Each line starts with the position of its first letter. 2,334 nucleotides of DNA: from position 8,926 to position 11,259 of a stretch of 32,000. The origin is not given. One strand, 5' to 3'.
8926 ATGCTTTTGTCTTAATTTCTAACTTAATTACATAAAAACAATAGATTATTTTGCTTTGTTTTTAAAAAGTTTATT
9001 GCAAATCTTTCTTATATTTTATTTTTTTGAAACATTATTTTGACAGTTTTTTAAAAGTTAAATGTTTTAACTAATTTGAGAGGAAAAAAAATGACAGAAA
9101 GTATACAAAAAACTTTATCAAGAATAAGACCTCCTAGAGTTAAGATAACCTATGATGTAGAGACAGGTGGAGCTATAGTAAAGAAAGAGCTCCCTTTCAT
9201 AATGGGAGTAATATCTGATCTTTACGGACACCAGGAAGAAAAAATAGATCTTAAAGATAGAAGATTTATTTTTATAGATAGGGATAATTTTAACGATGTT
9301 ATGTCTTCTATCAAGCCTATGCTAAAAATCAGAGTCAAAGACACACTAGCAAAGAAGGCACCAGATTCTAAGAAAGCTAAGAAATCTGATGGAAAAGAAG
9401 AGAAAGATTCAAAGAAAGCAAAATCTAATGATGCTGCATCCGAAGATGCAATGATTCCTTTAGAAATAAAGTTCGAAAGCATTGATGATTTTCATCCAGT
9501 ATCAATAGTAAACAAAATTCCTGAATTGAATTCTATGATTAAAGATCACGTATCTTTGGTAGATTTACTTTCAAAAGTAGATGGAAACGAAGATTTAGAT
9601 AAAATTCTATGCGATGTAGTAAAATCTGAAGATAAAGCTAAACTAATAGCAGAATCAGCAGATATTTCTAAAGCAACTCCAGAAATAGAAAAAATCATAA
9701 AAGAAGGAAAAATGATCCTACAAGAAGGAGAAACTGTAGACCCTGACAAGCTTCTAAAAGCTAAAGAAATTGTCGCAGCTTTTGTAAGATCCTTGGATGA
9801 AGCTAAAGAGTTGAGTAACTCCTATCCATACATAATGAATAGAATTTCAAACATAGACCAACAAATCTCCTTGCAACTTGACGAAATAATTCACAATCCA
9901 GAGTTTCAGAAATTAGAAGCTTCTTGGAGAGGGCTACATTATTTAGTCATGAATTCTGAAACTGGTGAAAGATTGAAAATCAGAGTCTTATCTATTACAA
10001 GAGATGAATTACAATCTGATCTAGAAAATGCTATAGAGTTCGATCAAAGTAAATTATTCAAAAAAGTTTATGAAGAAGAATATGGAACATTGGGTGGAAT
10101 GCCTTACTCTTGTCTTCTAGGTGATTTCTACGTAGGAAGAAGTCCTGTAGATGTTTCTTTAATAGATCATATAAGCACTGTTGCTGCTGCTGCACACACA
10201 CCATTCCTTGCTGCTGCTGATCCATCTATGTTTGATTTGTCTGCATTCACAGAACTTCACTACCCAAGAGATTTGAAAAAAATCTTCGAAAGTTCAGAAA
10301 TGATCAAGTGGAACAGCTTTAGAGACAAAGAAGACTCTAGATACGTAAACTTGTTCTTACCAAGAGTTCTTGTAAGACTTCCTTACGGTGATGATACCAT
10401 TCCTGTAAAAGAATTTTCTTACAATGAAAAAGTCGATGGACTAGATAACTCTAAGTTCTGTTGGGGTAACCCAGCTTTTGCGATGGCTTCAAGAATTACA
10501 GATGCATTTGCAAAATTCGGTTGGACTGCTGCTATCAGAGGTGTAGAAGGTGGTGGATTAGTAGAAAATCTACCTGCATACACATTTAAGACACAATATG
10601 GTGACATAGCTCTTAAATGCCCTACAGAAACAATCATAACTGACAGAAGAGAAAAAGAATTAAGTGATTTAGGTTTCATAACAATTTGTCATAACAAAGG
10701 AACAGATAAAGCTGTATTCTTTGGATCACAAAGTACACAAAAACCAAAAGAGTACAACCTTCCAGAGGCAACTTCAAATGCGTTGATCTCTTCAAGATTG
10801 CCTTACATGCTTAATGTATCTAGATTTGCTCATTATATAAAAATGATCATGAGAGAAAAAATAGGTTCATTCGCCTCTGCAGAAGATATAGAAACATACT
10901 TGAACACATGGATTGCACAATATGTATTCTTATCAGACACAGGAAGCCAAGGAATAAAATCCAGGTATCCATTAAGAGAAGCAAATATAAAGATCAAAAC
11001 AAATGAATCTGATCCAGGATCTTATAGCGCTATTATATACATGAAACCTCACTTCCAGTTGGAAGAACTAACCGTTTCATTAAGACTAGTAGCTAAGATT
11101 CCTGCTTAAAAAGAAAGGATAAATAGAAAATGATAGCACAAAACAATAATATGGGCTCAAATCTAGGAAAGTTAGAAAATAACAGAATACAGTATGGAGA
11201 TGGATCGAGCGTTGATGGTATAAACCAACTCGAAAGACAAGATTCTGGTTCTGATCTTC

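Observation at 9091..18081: Fragmented, minimal-looking T6SS locus interleaved with essential housekeeping genes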

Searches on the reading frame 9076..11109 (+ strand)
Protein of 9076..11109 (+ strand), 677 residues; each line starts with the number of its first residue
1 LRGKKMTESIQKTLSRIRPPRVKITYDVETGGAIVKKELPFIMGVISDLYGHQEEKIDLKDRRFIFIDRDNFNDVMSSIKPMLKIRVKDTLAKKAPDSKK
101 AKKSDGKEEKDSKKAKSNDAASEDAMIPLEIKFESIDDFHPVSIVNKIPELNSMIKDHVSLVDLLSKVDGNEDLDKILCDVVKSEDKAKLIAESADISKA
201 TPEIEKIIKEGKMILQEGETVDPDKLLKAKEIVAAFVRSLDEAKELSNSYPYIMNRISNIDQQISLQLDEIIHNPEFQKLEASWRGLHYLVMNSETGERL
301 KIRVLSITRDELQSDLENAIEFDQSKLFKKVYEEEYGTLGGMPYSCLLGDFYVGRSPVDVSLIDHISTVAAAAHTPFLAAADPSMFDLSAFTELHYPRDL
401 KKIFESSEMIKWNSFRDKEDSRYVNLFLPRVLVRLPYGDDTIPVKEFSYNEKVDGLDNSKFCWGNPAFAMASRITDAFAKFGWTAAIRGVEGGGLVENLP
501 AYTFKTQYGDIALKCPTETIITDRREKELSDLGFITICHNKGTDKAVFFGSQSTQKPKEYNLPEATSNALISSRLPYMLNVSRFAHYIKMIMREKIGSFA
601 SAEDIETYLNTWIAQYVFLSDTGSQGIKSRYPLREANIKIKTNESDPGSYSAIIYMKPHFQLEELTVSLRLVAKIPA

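Call 3: search_protein_families(library=pfam, proteins=[window:9076-11109:+], max_evalue=0.01)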
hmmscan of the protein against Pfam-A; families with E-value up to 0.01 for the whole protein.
window:9076-11109:+ (677 aa): 3 families
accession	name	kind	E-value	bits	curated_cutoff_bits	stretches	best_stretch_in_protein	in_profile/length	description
PF05943.17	VipB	-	1.7e-127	425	27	1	256-555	3-301/301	EvpB/VC_A0108, tail sheath N-terminal domain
PF18945.5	VipB_2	-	9.2e-42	142.2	27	1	564-675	1-112/112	EvpB/VC_A0108, tail sheath gpW/gp25-like domain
PF05591.17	T6SS_VipA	-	3.4e-41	141.1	24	2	15-94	2-82/155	Type VI secretion system, VipA, VC_A0107 or Hcp2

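Call 7: find_homologous_proteins(query=window:9076-11106:+, max_evalue=1e-10)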
Query window:9076-11106:+ (677 aa): 7914 proteins with E <= 1e-10 among 8000 candidates; the best 120 are listed.
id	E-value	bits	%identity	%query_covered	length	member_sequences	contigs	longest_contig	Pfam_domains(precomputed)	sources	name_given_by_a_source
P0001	0.0e+0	1500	100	99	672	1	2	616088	PF05591.18,PF18945.6,PF05943.18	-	-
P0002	0.0e+0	1013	66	99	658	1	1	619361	PF05591.18,PF18945.6,PF05943.18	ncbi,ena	-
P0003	7.5e-297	1004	65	99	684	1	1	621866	PF05591.18,PF18945.6,PF05943.18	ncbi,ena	-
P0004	1.3e-291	987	63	99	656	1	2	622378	PF05591.18,PF18945.6,PF05943.18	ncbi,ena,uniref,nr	ncbi:type VI secretion system contractile sheath large subunit [Candidatus Cytomitobacter primus]|un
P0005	1.3e-281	954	61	99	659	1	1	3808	PF05591.18,PF18945.6,PF05943.18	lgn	-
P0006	1.3e-268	911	60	99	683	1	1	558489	PF05591.18,PF18945.6,PF05943.18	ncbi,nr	ncbi:MAG: type VI secretion system contractile sheath large subunit [Alphaproteobacteria bacterium]|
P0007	6.2e-246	836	56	99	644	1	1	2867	PF05591.18,PF18945.6,PF05943.18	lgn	-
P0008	1.4e-243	828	57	99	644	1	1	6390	PF05591.18,PF18945.6,PF05943.18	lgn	-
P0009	9.9e-242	822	56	99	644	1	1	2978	PF05591.18,PF18945.6,PF05943.18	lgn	-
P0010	1.3e-241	822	54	99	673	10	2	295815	PF05591.18,PF18945.6,PF05943.18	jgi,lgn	jgi:type VI secretion system protein ImpC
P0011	1.8e-240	818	57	99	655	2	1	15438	PF05591.18,PF18945.6,PF05943.18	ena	-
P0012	4.6e-239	813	56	99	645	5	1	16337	PF05591.18,PF18945.6,PF05943.18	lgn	-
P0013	9.9e-238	809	54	99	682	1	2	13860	PF05591.18,PF18945.6,PF05943.18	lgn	-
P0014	5.7e-237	806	53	99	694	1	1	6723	PF05591.18,PF18945.6,PF05943.18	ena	-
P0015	3.2e-236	804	55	99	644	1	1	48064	PF05591.18,PF18945.6,PF05943.18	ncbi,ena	-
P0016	5.1e-236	803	54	99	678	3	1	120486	PF05591.18,PF18945.6,PF05943.18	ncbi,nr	ncbi:type VI secretion system contractile sheath large subunit [bacterium NHP-B]|nr:type VI secretio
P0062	5.0e-222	757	51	99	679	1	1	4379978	PF05591.18,PF18945.6,PF05943.18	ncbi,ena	-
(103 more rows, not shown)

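Call 16: find_encoding_contigs(protein=P0004, flank=10000, max_places=2)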
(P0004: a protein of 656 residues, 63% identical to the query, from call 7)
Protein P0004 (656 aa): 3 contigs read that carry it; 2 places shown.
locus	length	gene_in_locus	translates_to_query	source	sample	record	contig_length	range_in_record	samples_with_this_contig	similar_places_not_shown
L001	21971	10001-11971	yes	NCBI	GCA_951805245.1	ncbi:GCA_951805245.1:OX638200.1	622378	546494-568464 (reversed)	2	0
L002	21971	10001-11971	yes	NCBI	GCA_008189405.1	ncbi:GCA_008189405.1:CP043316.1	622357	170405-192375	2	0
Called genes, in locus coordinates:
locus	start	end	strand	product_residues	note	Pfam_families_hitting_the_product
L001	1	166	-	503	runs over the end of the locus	PF00883:Peptidase_M17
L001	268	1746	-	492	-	PF02321:OEP (faint)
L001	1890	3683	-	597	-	-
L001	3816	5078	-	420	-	-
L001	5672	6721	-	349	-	PF02541:Ppx-GppA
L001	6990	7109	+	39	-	-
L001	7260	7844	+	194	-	-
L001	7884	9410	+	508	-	-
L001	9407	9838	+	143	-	PF00383:dCMP_cyt_deam_1, PF14437:MafB19-deam, PF14439:Bd3614-deam (faint)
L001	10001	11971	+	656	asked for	PF05591:T6SS_VipA, PF05943:VipB, PF18945:VipB_2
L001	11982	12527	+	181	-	-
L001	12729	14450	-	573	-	PF01653:DNA_ligase_aden, PF03120:OB_DNA_ligase, PF12826:HHH_2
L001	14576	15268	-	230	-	PF13525:YfiO (faint)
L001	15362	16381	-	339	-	PF06996:T6SS_TssG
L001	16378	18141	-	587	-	PF05947:T6SS_TssF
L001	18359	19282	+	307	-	PF00698:Acyl_transf_1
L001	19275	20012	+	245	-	PF00106:adh_short, PF08659:KR, PF01370:Epimerase (weak), PF13561:adh_short_C2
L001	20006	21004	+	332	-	PF01029:NusB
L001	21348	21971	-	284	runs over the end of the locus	PF02739:5_3_exonuc_N, PF01367:5_3_exonuc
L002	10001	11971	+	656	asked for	PF05591:T6SS_VipA, PF05943:VipB, PF18945:VipB_2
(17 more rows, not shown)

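Call 17: find_encoding_contigs(protein=P0006, flank=10000, max_places=1)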
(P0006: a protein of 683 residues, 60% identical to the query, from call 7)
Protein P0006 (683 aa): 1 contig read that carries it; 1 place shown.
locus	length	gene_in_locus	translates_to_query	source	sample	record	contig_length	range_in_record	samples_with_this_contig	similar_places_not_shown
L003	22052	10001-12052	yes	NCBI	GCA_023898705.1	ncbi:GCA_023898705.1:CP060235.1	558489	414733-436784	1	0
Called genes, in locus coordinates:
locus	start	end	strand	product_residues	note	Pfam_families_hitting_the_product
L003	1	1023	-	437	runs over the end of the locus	PF00883:Peptidase_M17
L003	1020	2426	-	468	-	-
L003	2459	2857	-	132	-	-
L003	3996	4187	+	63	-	-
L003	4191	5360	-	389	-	-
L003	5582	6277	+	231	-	-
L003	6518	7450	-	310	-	PF02541:Ppx-GppA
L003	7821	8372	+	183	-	-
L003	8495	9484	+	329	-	-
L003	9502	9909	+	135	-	PF00383:dCMP_cyt_deam_1, PF14437:MafB19-deam, PF14439:Bd3614-deam (weak)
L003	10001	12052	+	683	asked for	PF05591:T6SS_VipA, PF05943:VipB, PF18945:VipB_2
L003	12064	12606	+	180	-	-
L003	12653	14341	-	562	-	PF01653:DNA_ligase_aden, PF03120:OB_DNA_ligase, PF03119:DNA_ligase_ZBD (weak), PF12826:HHH_2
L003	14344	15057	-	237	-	PF13525:YfiO (faint), PF07719:TPR_2 (faint), PF13174:TPR_6 (faint)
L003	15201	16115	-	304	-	PF06996:T6SS_TssG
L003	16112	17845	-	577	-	PF05947:T6SS_TssF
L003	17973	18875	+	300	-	PF00698:Acyl_transf_1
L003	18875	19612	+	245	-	PF00106:adh_short, PF08659:KR, PF01370:Epimerase (faint), PF13561:adh_short_C2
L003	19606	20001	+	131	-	PF01029:NusB (weak)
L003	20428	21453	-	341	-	PF03033:Glyco_transf_28, PF04101:Glyco_tran_28_C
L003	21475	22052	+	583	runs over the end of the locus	PF01336:tRNA_anti-codon, PF00152:tRNA-synt_2, PF02938:GAD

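Call 18: find_encoding_contigs(protein=P0016, flank=10000, max_places=1)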
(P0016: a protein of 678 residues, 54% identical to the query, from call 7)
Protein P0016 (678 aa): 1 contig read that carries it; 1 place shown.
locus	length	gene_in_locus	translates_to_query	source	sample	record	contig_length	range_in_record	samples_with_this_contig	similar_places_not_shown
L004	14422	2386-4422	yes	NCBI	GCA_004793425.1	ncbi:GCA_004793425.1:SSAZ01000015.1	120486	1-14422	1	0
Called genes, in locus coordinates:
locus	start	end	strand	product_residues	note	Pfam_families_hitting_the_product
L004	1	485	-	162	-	?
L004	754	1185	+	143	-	-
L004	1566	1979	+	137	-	-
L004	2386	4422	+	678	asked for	PF05591:T6SS_VipA, PF05943:VipB, PF18945:VipB_2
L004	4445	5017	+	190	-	-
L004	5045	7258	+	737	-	PF05954:Phage_GPD, PF04717:Phage_base_V, PF20093:DUF6484 (weak), PF22178:Gp5_trimer_C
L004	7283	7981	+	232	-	-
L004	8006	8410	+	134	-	PF14107:DUF4280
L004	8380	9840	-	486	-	-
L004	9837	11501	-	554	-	PF12937:F-box-like (faint)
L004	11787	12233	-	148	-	PF06347:SH3_4, PF08239:SH3_3 (weak), PF06347:SH3_4 (weak)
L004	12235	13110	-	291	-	PF00701:DHDPS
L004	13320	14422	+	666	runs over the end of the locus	PF01464:SLT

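Call 19: find_encoding_contigs(protein=P0062, flank=10000, max_places=1)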
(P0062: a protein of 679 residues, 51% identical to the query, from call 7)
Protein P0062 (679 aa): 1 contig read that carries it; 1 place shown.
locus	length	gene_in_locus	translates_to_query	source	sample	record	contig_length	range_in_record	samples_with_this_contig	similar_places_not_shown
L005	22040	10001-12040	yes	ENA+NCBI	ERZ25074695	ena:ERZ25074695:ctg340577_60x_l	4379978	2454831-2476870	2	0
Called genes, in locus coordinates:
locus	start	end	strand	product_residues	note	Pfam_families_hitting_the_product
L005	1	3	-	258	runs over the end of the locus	PF04784:DUF547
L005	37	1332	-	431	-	PF04055:Radical_SAM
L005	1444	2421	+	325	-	-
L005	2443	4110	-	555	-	-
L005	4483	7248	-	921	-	PF00133:tRNA-synt_1, PF09334:tRNA-synt_1g (weak), PF13603:tRNA-synt_1_2, PF08264:Anticodon_1, PF10458:Val_tRNA-synt_C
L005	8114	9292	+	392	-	PF00158:Sigma54_activat, PF14532:Sigma54_activ_2, PF00004:AAA, PF07728:AAA_5 (weak), PF25601:AAA_lid_14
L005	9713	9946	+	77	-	-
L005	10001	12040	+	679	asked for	PF05591:T6SS_VipA, PF05943:VipB, PF18945:VipB_2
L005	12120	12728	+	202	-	PF05638:T6SS_HCP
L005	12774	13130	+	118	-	PF04965:GPW_gp25 (weak)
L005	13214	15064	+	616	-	PF05947:T6SS_TssF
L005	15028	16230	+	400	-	PF06996:T6SS_TssG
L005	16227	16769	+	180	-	-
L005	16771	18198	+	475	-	PF05936:T6SS_VasE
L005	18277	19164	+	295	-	PF09850:DotU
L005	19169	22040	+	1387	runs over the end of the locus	PF14331:IcmF-related_N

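Call 21: search_protein_families(library=pfam, proteins=[L001:11982-12524:+, L003:12064-12603:+, L004:4445-5014:+, L005:12120-12725:+], max_evalue=10)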
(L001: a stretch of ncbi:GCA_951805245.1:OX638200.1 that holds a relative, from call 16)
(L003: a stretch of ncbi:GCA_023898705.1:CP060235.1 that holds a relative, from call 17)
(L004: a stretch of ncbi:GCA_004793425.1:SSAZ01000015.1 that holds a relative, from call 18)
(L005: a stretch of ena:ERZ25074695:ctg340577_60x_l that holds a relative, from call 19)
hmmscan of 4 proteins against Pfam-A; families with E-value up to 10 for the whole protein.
L001:11982-12524:+ (181 aa): 0 families

L003:12064-12603:+ (180 aa): 1 family
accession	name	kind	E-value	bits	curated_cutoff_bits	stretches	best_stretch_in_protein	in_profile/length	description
PF09478.16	CBM49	-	0.064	14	23.4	1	106-149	18-61/80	Carbohydrate binding domain CBM49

L004:4445-5014:+ (190 aa): 1 family
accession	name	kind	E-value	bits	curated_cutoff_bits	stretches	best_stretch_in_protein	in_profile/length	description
PF24513.1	DUF7593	-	0.14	12.8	27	1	8-46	24-62/153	Domain of unknown function (DUF7593)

L005:12120-12725:+ (202 aa): 3 families
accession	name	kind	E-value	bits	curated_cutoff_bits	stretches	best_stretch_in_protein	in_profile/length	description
PF05638.18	T6SS_HCP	-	7.1e-20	72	23.5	1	54-170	19-129/129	Type VI secretion system effector, Hcp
PF20985.2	Legum_prodom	-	0.13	13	25.2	1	65-92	26-53/97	Legumain, prodomain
PF06841.18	Phage_T4_gp19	-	0.23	11.7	28.2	1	77-166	43-133/134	T4-like virus tail tube protein gp19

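Call 30: find_related_loci(query=A4, collection=genome_contigs, flank=10000)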
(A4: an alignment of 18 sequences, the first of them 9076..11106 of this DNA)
Query A4 (677 aa) in genome_contigs; peptide patterns used: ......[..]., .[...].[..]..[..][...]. (x = any residue, [..] = any of these).
600 stretches matched a pattern (row limit reached: there are more); 577 encode a relative of the query (tblastn E <= 1e-3); the best 80 are kept; 80 distinct loci.
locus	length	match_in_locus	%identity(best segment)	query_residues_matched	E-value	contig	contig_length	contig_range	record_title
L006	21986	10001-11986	54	2-677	0e+0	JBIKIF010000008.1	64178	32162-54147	MAG: Holosporales bacterium isolate ME2014-05-29_3300042867_group5_bin88 Rohwer_bin1890_scaffold_26_c1, whole genome sho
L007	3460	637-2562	53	6-677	0e+0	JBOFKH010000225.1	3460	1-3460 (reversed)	MAG: Alphaproteobacteria bacterium isolate WFFMC_MAG_371 k139_16698_flag=1_multi=5.0000_len=3460, whole genome shotgun s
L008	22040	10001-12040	53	6-676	0e+0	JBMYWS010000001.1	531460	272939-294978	MAG: Holosporaceae bacterium isolate ME_XS_2210_bin_4 ME_XS_2210_bin_4_0, whole genome shotgun sequence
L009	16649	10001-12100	49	3-676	0e+0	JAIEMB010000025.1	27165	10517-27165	MAG: Alphaproteobacteria bacterium isolate co.spades.CONCOCT.2.5kb_016 c_000000000157, whole genome shotgun sequence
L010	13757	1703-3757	48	2-676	0e+0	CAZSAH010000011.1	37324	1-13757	MAG TPA_asm: uncultured Alphaproteobacteria bacterium isolate SRP193066_co2_196 genome assembly, contig: NODE_533_length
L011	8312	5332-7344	50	6-676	0e+0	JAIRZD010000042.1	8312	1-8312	MAG: Holosporaceae bacterium isolate Gsp477_bin72 k119_6991558, whole genome shotgun sequence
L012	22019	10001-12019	50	6-677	0e+0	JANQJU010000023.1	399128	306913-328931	MAG: SAR324 cluster bacterium isolate PL25a_bin.125 k99_1093172, whole genome shotgun sequence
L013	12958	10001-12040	51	6-676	0e+0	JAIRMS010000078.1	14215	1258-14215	MAG: Holosporaceae bacterium isolate Cd354_bin114 k119_441840, whole genome shotgun sequence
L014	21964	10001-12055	49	6-676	0e+0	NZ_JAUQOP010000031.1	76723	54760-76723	Pseudomonas citrulli strain K18 NODE_31_length_76723_cov_9.62421_pilon, whole genome shotgun sequence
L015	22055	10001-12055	49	6-676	0e+0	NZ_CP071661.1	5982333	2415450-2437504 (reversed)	Pseudomonas sp. R1-7 chromosome, complete genome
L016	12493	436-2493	48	5-677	0e+0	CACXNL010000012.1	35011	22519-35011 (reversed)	MAG: uncultured proteobacterium isolate RUG11420 genome assembly, contig: RUG11420_asm_12, whole genome shotgun sequence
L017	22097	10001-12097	46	3-677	0e+0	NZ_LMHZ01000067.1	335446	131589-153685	Noviherbaspirillum sp. Root189 contig_7, whole genome shotgun sequence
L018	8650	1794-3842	49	6-677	0e+0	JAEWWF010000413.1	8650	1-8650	MAG: Proteobacteria bacterium isolate OH_SDB_89 k127_1151673, whole genome shotgun sequence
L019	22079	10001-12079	47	6-676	0e+0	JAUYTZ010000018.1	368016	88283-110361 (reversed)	MAG: Candidatus Paracaedibacteraceae bacterium isolate C8_metabat.bin.33_sub C8_k141_148245, whole genome shotgun sequen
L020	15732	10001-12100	48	2-676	0e+0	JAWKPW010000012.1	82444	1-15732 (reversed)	MAG: Desulfobacterales bacterium isolate AC2.63 AC2.63.fa-12, whole genome shotgun sequence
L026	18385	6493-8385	49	1-676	0e+0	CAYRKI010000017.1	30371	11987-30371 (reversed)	MAG TPA_asm: uncultured Thiotrichales bacterium isolate SRP290908_co2_310 genome assembly, contig: NODE_1854_length_3037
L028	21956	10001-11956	49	9-677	0e+0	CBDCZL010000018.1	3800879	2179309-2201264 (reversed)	MAG: Woeseiaceae bacterium isolate 375b4f9d-05c5-45ed-bf08-a9dbfe7edb42 genome assembly, contig: contig_18, whole genome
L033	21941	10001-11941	49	6-676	0e+0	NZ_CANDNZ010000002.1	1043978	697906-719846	Thalassomonas sp. RHCl1 NODE_2_length_1043978_cov_97.9748, whole genome shotgun sequence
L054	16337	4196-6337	46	3-677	0e+0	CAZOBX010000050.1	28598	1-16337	MAG TPA_asm: uncultured Kangiella sp. isolate binchicken_co161_149 genome assembly, contig: NODE_116_length_28598_cov_6.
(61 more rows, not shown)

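Call 57: search_protein_families(library=pfam, proteins=[L005:16227-16769:+, L004:7283-7981:+, L005:9713-9946:+], max_evalue=0.1)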
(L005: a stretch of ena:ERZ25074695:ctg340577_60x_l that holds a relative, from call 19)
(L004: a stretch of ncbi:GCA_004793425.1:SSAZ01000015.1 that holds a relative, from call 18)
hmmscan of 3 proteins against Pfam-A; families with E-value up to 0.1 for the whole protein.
L005:16227-16769:+ (180 aa): 0 families

L004:7283-7981:+ (232 aa): 3 families
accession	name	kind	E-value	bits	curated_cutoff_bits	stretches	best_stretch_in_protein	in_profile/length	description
PF07661.19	MORN_2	-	1.5e-09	37.4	29.6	0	171-186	7-22/22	MORN repeat variant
PF02493.26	MORN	-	0.015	15.6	22.5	0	160-178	5-23/23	MORN repeat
PF16967.11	TcfC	-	0.04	13.9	29.4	0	45-68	9-32/68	E-set like domain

L005:9713-9946:+ (77 aa): 2 families
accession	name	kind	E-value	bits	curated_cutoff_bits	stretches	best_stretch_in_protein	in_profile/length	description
PF24406.1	nSTAND_NTPase4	-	0.03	14.9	27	1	54-73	28-47/58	Novel STAND NTPase 4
PF25166.1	CoiA_C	-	0.065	13.5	21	1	34-76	95-137/149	Competence protein CoiA, C-terminal domain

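Call 58: search_protein_families(library=ncbifam, proteins=[window:9091-11109:+], max_evalue=0.01)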
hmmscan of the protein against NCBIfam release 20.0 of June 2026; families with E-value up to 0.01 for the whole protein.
window:9091-11109:+ (672 aa): 2 families
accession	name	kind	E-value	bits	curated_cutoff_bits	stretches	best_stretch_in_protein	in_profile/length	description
TIGR03355.1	VI_chp_2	equivalog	1.3e-194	647.5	271.5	1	209-671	8-473/473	type VI secretion system contractile sheath large subunit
TIGR03358.1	VI_chp_5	equivalog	5.7e-41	140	97.25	2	6-89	1-85/160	type VI secretion system contractile sheath small subunit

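Call 71: find_encoding_contigs(protein=P0002, flank=9000, max_places=1)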
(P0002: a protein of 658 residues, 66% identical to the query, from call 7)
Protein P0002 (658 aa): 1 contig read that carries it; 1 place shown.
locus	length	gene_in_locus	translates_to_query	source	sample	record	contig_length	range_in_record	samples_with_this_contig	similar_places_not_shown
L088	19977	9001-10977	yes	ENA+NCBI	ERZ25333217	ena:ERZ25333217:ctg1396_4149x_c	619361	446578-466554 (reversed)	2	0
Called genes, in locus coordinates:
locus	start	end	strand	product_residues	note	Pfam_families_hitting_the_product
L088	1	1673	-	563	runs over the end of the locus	PF00361:Proton_antipo_M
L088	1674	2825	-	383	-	PF07690:MFS_1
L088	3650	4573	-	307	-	PF02541:Ppx-GppA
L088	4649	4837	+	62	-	-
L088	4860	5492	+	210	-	-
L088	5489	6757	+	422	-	-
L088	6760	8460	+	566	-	-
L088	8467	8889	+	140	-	PF00383:dCMP_cyt_deam_1, PF14437:MafB19-deam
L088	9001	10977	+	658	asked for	PF05591:T6SS_VipA, PF05943:VipB, PF18945:VipB_2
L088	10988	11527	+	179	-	-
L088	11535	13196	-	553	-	PF01653:DNA_ligase_aden, PF03120:OB_DNA_ligase, PF12826:HHH_2 (weak)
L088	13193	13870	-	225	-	PF13525:YfiO (weak)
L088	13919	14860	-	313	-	PF06996:T6SS_TssG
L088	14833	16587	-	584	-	PF05947:T6SS_TssF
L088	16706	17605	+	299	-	PF00698:Acyl_transf_1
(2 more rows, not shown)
